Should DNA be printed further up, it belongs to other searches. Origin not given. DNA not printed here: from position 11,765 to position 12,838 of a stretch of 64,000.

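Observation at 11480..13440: High-GC three-gene islet (DUF2071 protein, membrane-anchored methyltransferase-like protein, small membrane protein) inside a roughly 46% GC backbone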

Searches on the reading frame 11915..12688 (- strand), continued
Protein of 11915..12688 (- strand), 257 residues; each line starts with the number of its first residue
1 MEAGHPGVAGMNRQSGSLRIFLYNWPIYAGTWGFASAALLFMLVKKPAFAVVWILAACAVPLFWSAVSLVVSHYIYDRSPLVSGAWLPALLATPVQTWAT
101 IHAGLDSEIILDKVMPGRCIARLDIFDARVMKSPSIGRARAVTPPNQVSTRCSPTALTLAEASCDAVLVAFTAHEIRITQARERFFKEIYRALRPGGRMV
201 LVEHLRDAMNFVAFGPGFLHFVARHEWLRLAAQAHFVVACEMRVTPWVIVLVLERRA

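Call 36: predict_structure(alignment_id=A2)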
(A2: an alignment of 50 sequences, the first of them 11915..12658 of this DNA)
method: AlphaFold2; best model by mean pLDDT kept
length: 247 residues; sequences in the alignment: 50
mean_pLDDT: 94.3   pTM: 0.90
mean pLDDT of the five models: 94.3, 93.4, 93.4, 92.9, 92.9
residues with pLDDT >= 90: 212; 70-90: 34; 50-70: 0; < 50: 1
segments of 3 or more residues with pLDDT < 50: none
pLDDT, mean of each block of 10 residues (from residue 1): 83 93 91 83 88 93 96 96 94 93 96 97 93 93 98 98 97 99 98 97 92 98 98 97 96
secondary structure, 60 per line:
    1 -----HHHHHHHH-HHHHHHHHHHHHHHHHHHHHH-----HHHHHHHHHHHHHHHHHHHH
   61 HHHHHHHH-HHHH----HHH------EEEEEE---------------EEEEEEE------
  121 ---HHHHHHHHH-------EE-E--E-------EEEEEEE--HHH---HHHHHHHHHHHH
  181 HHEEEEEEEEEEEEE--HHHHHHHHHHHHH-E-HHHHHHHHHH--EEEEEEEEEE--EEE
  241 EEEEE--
elements in order: H6-13 H15-35 H41-68 H70-73 E87-92 E108-114 H124-132 E154-160 H169-182 E183-195 H198-210 H214-223 E226-235 E238-245
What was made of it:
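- Checked: The model has N-terminal helices at 15-35 and 41-68 (call 36).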

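Call 40: fold_search(model_id=the predicted structure, library=pdb)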
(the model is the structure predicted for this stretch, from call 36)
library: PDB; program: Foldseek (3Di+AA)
matches with E <= 10: 1855; with E <= 0.001: 1148
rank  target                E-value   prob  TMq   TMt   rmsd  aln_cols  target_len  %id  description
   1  6f5z_B                5.9e-09  1.00  0.47  0.51   5.7       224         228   15  Complex between the Haloferax volcanii Trm112 methyltransferase activator and the Hvo_0019 putative methyltransferase (released 2018-07-11)
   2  6f5z_A                1.2e-08  1.00  0.45  0.49   6.8       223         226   16  Complex between the Haloferax volcanii Trm112 methyltransferase activator and the Hvo_0019 putative methyltransferase (released 2018-07-11)
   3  6uv6_C                1.4e-08  1.00  0.45  0.42   7.5       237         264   16  AtmM with bound rebeccamycin analogue (released 2020-11-25)
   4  3dh0_A                1.9e-08  1.00  0.50  0.64   6.7       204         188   14  Crystal structure of a SAM dependent methyltransferase from Aquifex aeolicus (released 2008-07-15)
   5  6uvq_A                1.9e-08  1.00  0.42  0.40   7.5       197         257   18  Crystal structure of Apo AtmM (released 2020-11-25)
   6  8ys9_B                1.9e-08  1.00  0.44  0.51   7.5       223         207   24  Crystal structure of Phosphatidylethanolamine N-methyltransferase from R. thermophilum complexed with DMPE and SAH (released 2024-10-16)
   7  8zc7_B                2.2e-08  1.00  0.45  0.42   8.6       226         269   14  Crystallographic analysis of MitM, which catalyzes the post-mitosane modification in mitomycin biosynthesis (released 2024-11-27)
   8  5f8e_C                2.3e-08  1.00  0.45  0.33  12.2       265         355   16  Rv2258c-SAH (released 2016-06-29)
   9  3l8d                  2.5e-08  1.00  0.44  0.53   5.8       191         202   12  Crystal structure of methyltransferase from Bacillus Thuringiensis (released 2010-01-12)
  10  8bii_G                2.5e-08  1.00  0.48  0.39  12.5       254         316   12  O-Methyltransferase Plu4895 (mutant H229N) in complex with SAH (released 2023-03-08)
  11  3sm3                  3.0e-08  1.00  0.47  0.54   7.2       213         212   15  Crystal Structure of SAM-dependent methyltransferases Q8PUK2_METMA from Methanosarcina mazei. Northeast Structural Genom (released 2011-07-20)
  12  3bus_A                3.1e-08  1.00  0.46  0.46   6.7       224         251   17  Crystal Structure of RebM (released 2008-03-25)
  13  3vc1_J                3.1e-08  1.00  0.42  0.38   8.0       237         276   15  Crystal structure of geranyl diphosphate C-methyltransferase from Streptomyces coelicolor A3(2) in complex with Mg2+,  (released 2012-04-11)
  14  6uv6_A                3.6e-08  1.00  0.45  0.42   7.3       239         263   15  AtmM with bound rebeccamycin analogue (released 2020-11-25)
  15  4a6d                  3.8e-08  1.00  0.53  0.40  11.6       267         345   13  Crystal structure of human N-acetylserotonin methyltransferase (ASMT) in complex with SAM (released 2012-11-07)
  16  8ys9_A                3.8e-08  1.00  0.43  0.49  12.4       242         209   22  Crystal structure of Phosphatidylethanolamine N-methyltransferase from R. thermophilum complexed with DMPE and SAH (released 2024-10-16)
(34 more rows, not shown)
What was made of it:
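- On Class I SAM-dependent methyltransferases: More than 1,100 PDB methyltransferase chains at E<=1e-3 (call 40).
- Closest known: Bacterial phospholipid N-methyltransferase PmtA. Same: It gives the best sequence identity among structural matches (22-24%, call 40).
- The fold is class I methyltransferase (call 40). The highest identity among structural hits is to the PE N-methyltransferase with bound lipid, 8ys9, at 22-24% (call 40).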

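Call 58: search_protein_representatives(alignment_id=A2)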
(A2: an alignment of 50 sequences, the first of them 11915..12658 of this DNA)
Query: 50 sequences, 246 profile positions. Proteins with E-value up to 0.001 (for the whole library): 964; up to 1e-10: 656; up to 1e-30: 376. The best 150 are listed.
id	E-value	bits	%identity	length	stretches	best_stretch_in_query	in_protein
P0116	6.3e-111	386.1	-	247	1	3-245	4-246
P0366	1.2e-100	352.5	-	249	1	1-245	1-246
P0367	8.0e-86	303.9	-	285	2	136-245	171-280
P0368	7.7e-75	268.0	-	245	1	4-245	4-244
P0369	1.6e-71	257.1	-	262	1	3-244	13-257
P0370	1.5e-68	247.3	-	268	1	3-245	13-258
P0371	1.8e-68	247.1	-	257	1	4-244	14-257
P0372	2.5e-68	246.6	-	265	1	3-245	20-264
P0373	6.2e-68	245.3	-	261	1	5-244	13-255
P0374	6.4e-67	242.0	-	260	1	3-245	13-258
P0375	1.9e-66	240.5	-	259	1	3-243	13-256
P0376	2.0e-66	240.4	-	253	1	5-244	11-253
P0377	2.2e-65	237.0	-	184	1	76-244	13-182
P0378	4.2e-65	236.0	-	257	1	5-244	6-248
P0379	5.4e-65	235.7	-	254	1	3-245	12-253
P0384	3.0e-63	230.0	-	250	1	4-244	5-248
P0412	2.7e-59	217.0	-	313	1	5-244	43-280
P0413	2.8e-59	217.0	-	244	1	4-245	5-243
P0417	8.7e-59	215.4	-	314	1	5-245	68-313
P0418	1.9e-58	214.2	-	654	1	5-245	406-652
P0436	5.5e-56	206.2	-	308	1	5-245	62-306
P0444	2.5e-55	204.1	-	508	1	5-243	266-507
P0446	3.1e-55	203.7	-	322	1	3-244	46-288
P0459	2.0e-54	201.1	-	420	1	8-240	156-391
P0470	3.7e-53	196.9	-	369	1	3-244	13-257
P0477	1.1e-52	195.4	-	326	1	16-245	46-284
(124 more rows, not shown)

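Call 59: search_protein_families(library=pfam, proteins=[P0418, P0444, P0459, P0470, P0446, P0477, P0417, P0436, P0412, P0367], max_evalue=0.001)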
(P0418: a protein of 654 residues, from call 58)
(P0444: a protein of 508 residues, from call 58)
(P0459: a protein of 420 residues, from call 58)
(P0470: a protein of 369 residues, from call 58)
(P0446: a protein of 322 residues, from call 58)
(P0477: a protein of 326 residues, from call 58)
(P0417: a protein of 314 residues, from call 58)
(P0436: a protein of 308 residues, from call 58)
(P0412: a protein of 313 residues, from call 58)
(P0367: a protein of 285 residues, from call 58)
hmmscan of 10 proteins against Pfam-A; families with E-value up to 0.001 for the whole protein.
P0418 (654 aa): 4 families
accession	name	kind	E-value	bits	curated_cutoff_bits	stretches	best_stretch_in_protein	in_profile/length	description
PF09844.14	DUF2071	-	8e-15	55.5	27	1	161-367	3-196/212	Uncharacterized conserved protein (COG2071)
PF13781.11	DoxX_3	-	3.9e-08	34.2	25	1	29-130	2-102/102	DoxX-like family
PF08241.18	Methyltransf_11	-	1.7e-06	29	21.2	1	529-597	28-95/95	Methyltransferase domain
PF13649.12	Methyltransf_25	-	0.00044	21.3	27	0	530-593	32-97/97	Methyltransferase domain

P0444 (508 aa): 3 families
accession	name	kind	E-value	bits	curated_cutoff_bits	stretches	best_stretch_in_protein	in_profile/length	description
PF09844.14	DUF2071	-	3.2e-16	60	27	1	19-223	7-196/212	Uncharacterized conserved protein (COG2071)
PF08241.18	Methyltransf_11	-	1.2e-05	26.3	21.2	1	385-453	27-94/95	Methyltransferase domain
PF13649.12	Methyltransf_25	-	0.00036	21.6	27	1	369-450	20-97/97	Methyltransferase domain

P0459 (420 aa): 4 families
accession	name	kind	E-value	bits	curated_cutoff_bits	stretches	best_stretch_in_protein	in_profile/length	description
PF04134.17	DCC1-like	-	7.2e-16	59.9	27.8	1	20-126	1-110/113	DCC1-like thiol-disulfide oxidoreductase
PF08241.18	Methyltransf_11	-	7.3e-11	43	21.2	1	272-341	28-95/95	Methyltransferase domain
PF13649.12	Methyltransf_25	-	2.6e-07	31.7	27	1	274-337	32-97/97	Methyltransferase domain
PF01209.24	Ubie_methyltran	-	0.00057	19.7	20.1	1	275-352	88-162/233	ubiE/COQ5 methyltransferase family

P0470 (369 aa): 1 family
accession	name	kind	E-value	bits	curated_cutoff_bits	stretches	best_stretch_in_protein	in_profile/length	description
PF08241.18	Methyltransf_11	-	0.00016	22.7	21.2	1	143-202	36-94/95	Methyltransferase domain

P0446 (322 aa): 2 families
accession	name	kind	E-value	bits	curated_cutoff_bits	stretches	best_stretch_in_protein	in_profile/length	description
PF08241.18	Methyltransf_11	-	5.3e-10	40.2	21.2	1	164-234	26-95/95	Methyltransferase domain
PF13649.12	Methyltransf_25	-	7.5e-07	30.2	27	1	165-230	30-97/97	Methyltransferase domain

P0477 (326 aa): 2 families
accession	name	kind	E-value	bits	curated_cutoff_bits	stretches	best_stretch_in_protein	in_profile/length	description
PF08241.18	Methyltransf_11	-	5.1e-07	30.7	21.2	1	177-229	46-95/95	Methyltransferase domain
PF13649.12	Methyltransf_25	-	6.4e-05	24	27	1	159-225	32-97/97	Methyltransferase domain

P0417 (314 aa): 1 family
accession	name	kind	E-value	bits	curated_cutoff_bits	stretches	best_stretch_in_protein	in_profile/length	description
PF08241.18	Methyltransf_11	-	4.9e-06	27.5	21.2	1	191-258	29-95/95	Methyltransferase domain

P0436 (308 aa): 2 families
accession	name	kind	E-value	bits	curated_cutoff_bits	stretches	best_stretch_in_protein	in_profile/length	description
PF08241.18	Methyltransf_11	-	2.8e-06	28.3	21.2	1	187-251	32-95/95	Methyltransferase domain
PF13649.12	Methyltransf_25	-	2.7e-05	25.2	27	1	183-247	31-97/97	Methyltransferase domain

P0412 (313 aa): 2 families
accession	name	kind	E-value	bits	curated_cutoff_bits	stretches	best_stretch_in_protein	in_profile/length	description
PF08241.18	Methyltransf_11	-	4.9e-07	30.7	21.2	1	160-225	28-94/95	Methyltransferase domain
PF13649.12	Methyltransf_25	-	3.8e-05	24.7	27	1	134-222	11-97/97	Methyltransferase domain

P0367 (285 aa): 1 family
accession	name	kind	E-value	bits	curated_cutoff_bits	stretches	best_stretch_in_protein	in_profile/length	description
PF08241.18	Methyltransf_11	-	1.8e-05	25.7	21.2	1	158-225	28-95/95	Methyltransferase domain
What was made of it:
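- Closest known: DoxX/DoxX_3 small membrane proteins. Same: It is fused to DUF2071+MT-like in P0418 (call 59).
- The partner is DoxX_3, and one fusion carries a DCC1-like thiol-disulfide oxidoreductase (call 59).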

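Call 60: list_cluster_members(proteins=[P0368, P0369, P0372, P0378, P0384, P0418, P0444, P0459, P0470, P0413])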
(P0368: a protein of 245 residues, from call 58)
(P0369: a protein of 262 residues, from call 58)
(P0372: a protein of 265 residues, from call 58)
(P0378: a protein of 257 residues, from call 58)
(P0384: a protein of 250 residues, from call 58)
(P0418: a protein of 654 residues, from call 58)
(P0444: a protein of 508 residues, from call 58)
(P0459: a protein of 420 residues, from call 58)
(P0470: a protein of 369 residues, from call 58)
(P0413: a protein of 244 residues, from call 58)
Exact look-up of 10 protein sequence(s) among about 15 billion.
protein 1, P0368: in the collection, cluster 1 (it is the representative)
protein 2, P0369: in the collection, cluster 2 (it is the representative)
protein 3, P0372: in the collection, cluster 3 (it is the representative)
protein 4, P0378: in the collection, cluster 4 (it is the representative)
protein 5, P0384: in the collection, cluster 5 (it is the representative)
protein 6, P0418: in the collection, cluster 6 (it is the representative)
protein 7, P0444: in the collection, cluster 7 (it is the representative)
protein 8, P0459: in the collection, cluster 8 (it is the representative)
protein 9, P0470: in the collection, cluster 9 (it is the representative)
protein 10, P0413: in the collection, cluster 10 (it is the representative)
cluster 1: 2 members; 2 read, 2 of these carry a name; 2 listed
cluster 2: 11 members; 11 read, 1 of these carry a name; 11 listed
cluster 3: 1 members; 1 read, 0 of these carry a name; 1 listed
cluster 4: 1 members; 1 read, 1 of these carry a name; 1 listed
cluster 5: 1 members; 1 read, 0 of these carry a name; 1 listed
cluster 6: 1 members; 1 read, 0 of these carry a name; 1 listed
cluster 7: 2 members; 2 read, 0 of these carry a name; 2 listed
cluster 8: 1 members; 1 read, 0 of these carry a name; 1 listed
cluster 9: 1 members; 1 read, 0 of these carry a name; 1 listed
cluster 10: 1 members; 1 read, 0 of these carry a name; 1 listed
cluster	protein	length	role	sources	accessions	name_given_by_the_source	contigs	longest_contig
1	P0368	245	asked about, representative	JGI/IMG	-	hypothetical protein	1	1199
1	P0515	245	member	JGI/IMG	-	SAM-dependent methyltransferase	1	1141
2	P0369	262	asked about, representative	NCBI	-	-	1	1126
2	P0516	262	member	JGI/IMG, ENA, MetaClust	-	\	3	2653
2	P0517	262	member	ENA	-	-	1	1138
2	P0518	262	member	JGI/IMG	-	-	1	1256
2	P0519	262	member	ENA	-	-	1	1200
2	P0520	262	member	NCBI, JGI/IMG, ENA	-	-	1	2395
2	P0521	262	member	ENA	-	-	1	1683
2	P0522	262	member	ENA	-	-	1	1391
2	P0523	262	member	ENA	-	-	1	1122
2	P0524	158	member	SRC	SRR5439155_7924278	-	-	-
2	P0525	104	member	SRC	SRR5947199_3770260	-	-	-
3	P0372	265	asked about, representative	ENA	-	-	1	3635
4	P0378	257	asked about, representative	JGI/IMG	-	SAM-dependent methyltransferase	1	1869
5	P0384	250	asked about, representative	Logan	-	-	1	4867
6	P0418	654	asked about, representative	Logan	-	-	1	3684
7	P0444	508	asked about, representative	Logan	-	-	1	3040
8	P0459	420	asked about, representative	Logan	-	-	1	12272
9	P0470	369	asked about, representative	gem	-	-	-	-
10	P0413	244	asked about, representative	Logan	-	-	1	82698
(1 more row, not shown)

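Call 64: find_encoding_contigs(protein=P0413, flank=6000, max_places=2)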
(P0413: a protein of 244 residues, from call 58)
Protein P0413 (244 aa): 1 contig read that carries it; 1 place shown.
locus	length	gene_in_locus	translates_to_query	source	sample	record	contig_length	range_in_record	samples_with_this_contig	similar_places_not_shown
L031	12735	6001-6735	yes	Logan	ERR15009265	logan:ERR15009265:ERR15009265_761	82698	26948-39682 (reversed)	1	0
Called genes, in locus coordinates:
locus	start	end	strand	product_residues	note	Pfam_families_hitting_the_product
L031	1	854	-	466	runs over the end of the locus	PF13360:PQQ_2 (weak)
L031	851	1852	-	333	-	PF10647:Gmad1 (faint), PF25174:Beta-prop_THOC3 (weak), PF26549:Tricorn_N, PF00930:DPPIV_N (faint), PF26550:Tricorn_2nd, PF07676:PD40, PF09142:TruB_C (faint), PF26549:Tricorn_N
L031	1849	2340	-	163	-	PF04542:Sigma70_r2 (faint), PF08281:Sigma70_r4_2, PF04545:Sigma70_r4 (weak), PF22233:PhyR_sigma-like (weak)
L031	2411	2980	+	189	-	-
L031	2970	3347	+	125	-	PF04892:VanZ-LLP1 (weak)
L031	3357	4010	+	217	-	-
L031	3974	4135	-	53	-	-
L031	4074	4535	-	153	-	PF12802:MarR_2, PF01047:MarR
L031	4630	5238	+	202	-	PF04264:YceI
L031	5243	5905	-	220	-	PF00440:TetR_N (weak)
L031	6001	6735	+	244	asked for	PF08241:Methyltransf_11, PF13649:Methyltransf_25 (faint)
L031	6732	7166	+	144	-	-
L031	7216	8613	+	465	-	PF00202:Aminotran_3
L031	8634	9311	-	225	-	PF00230:MIP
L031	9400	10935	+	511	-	PF26314:MptA_B_family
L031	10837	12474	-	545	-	-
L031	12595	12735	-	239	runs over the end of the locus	PF20347:DUF6642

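Call 65: find_encoding_contigs(protein=P0459, flank=6000, max_places=2)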
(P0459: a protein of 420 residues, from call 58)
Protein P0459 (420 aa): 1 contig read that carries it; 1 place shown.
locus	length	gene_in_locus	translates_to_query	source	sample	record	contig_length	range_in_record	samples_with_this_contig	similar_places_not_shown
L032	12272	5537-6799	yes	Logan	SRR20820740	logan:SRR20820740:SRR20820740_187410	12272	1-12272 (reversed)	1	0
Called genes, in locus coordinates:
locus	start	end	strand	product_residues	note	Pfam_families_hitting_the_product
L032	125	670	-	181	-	PF01625:PMSR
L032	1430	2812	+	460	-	PF13243:SQHop_cyclase_C (faint)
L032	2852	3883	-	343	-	PF01208:URO-D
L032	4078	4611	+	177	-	PF12802:MarR_2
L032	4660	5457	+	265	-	PF09844:DUF2071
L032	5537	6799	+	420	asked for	PF04134:DCC1-like, PF08241:Methyltransf_11, PF13649:Methyltransf_25 (weak)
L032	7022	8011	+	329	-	PF00326:Peptidase_S9 (faint), PF20434:BD-FAE (faint)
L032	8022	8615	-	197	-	-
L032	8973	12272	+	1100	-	?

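Call 68: search_dna_similar(query=window:11915-12658:-, collection=plasmids, mode=protein, max_evalue=0.00001, max_rows=25)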
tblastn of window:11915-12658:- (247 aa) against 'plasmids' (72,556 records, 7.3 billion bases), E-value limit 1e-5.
Records with a match: 6; places in all: 6; records where one place covers at least 80% of the query: 6.
Best place of each record, by identity: <60% 6.
By first word of the organism name: Streptomyces 6.
By predicted mobility (MOB-suite, as given by PLSDB): non-mobilizable 6.
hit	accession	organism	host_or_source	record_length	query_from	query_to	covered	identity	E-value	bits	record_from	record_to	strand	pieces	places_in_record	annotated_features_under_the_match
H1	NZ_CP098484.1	Streptomyces sp. Caat 7-52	Bacteria,soil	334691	3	245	98%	38.4%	4e-24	107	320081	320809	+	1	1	methyltransferase domain-containing protein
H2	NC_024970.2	Streptomyces lavendulae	-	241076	5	247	98%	36.5%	9e-29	121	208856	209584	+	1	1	methyltransferase domain-containing protein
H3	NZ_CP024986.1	Streptomyces lavendulae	pure culture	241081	5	247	98%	36.5%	9e-29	121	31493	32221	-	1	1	methyltransferase domain-containing protein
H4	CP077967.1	Streptomyces lavendulae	Citrus reticulata,single cell,soil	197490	2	240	97%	35.4%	2e-26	114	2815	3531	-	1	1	record has no annotation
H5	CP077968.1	Streptomyces lavendulae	Citrus reticulata,single cell,soil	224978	2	240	97%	35.4%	2e-26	114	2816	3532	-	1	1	record has no annotation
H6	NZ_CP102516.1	Streptomyces yangpuensis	Crocus sativus,pure culture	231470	2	240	97%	35.4%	2e-26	114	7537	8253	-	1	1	methyltransferase domain-containing protein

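Call 69: get_annotated_region(hit=H2, flank=6000)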
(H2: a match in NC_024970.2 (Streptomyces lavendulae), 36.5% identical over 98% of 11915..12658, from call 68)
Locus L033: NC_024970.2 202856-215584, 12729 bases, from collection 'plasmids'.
description: Streptomyces lavendulae subsp. lavendulae plasmid pSA3239, complete sequence
organism: Streptomyces lavendulae (NCBI taxid 58340)
taxonomy: Bacteria; Actinomycetota; Actinomycetes; Kitasatosporales; Streptomycetaceae; Streptomyces; Streptomyces lavendulae
host: -; source: -; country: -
typing (MOB-suite, as given by PLSDB): non-mobilizable; replicon rep_cluster_1789
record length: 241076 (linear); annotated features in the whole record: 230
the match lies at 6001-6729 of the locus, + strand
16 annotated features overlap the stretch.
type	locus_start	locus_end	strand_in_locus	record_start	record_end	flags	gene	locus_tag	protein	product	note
CDS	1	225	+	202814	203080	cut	-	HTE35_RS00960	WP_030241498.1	DotH/IcmK family type IV secretion protein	-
CDS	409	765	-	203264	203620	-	-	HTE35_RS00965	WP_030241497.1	hypothetical protein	-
CDS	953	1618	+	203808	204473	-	-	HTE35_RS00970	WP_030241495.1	DUF4232 domain-containing protein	-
CDS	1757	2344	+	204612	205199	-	-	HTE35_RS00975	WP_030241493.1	hypothetical protein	-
CDS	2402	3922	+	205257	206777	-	-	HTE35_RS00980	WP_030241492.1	FtsX-like permease family protein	-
CDS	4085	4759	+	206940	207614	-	-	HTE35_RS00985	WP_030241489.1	hypothetical protein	-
CDS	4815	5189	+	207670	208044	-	-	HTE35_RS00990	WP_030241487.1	metalloregulator ArsR/SmtB family transcription factor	GO:0006355 - regulation of DNA-templated transcription [Evidence IEA]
CDS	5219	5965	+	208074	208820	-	-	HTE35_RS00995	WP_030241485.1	DUF2071 domain-containing protein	-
CDS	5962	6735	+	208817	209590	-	-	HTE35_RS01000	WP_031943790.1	methyltransferase domain-containing protein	-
CDS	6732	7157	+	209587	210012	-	-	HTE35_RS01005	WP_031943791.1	hypothetical protein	-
CDS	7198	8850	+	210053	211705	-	-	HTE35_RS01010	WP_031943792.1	serine/threonine-protein kinase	GO:0006468 - protein phosphorylation [Evidence IEA]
CDS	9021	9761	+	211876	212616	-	-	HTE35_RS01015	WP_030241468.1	alpha/beta hydrolase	-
CDS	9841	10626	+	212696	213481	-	-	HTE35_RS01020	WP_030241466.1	hypothetical protein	-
CDS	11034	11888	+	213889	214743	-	-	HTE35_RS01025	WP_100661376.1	IS5 family transposase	-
CDS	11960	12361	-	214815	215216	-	-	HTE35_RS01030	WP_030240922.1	SgcJ/EcaC family oxidoreductase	-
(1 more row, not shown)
